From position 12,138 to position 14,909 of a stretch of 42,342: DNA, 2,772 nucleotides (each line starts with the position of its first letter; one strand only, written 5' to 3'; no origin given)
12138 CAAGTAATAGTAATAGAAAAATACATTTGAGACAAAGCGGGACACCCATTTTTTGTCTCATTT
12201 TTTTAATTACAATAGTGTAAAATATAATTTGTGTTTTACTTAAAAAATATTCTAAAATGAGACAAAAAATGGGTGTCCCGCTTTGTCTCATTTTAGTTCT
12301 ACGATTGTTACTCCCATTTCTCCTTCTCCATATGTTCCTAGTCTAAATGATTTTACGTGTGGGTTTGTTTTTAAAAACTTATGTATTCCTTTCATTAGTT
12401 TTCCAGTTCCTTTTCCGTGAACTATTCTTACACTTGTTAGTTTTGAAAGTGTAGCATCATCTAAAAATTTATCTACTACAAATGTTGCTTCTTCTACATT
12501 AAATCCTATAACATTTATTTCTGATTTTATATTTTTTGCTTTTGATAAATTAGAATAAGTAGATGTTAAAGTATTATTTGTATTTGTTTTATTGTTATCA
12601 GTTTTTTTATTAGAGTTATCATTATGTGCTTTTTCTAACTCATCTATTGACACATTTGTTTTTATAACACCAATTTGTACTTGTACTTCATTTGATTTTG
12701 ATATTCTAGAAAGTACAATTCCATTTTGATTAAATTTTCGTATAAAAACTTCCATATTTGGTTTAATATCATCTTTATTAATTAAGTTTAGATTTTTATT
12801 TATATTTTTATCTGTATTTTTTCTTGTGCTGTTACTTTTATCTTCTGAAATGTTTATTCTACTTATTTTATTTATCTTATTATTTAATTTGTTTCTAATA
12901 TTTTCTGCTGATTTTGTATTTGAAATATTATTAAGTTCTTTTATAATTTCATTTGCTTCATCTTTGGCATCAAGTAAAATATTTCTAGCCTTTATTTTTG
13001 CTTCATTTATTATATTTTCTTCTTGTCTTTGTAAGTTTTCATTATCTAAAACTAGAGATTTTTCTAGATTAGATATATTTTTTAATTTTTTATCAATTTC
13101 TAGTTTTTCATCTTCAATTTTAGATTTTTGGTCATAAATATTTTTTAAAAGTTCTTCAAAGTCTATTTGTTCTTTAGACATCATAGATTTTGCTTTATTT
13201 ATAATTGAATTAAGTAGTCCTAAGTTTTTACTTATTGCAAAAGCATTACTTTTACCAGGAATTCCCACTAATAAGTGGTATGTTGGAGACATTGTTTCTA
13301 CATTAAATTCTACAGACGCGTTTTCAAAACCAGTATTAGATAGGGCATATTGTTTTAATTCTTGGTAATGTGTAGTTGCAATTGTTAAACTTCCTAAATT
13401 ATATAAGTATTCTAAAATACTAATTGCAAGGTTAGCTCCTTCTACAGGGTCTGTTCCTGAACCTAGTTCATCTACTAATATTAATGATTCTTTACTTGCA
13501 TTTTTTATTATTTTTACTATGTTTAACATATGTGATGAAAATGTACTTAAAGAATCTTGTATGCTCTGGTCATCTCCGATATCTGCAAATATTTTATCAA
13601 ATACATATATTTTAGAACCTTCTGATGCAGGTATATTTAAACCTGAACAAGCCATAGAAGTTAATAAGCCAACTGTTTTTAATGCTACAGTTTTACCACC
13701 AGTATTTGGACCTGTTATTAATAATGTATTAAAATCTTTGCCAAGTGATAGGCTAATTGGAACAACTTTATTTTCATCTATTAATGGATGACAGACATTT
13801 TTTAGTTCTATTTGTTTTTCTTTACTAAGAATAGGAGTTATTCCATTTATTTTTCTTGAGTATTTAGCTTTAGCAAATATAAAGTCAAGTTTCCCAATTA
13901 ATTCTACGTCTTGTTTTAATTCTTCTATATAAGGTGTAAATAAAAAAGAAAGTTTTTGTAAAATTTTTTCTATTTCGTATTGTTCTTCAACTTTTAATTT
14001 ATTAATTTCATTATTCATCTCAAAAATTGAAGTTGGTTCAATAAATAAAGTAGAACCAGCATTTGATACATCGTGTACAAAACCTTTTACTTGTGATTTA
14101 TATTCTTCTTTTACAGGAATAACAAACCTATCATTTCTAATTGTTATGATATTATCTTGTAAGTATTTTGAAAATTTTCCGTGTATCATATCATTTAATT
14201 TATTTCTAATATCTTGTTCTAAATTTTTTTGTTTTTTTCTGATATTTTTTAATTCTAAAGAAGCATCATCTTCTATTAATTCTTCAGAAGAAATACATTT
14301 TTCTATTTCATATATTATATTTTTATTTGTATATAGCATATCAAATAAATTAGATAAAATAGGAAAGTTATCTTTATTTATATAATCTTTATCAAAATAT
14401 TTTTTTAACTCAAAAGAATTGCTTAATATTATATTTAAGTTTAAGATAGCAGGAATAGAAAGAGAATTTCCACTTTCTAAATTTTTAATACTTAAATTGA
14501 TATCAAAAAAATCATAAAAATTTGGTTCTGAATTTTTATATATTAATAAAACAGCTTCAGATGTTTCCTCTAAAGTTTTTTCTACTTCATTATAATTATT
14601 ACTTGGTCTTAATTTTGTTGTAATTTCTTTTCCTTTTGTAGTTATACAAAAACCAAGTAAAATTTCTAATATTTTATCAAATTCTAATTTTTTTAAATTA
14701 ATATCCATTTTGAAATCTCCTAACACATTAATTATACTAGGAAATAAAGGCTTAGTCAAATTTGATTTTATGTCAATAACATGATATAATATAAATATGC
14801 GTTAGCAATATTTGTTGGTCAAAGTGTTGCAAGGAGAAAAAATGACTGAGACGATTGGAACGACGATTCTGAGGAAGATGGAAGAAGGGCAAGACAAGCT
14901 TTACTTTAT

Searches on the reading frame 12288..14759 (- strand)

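Call 48: search_protein_families(library=pfam, proteins=[window:12288-14759:-], max_evalue=0.00001)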
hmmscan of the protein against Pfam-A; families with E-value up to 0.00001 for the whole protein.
window:12288-14759:- (823 aa): 3 families
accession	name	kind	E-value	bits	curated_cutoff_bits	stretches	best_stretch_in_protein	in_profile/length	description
PF00488.27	MutS_V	-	2.3e-35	122.7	30.2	1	347-528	2-185/188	MutS domain V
PF01713.27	Smr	-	6.2e-24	84.4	25.7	1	748-823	1-77/77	Smr domain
PF20297.4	MSSS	-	1.7e-09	37.6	26.8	1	668-708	2-42/42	MutS2 and Smr-associated SH3 domain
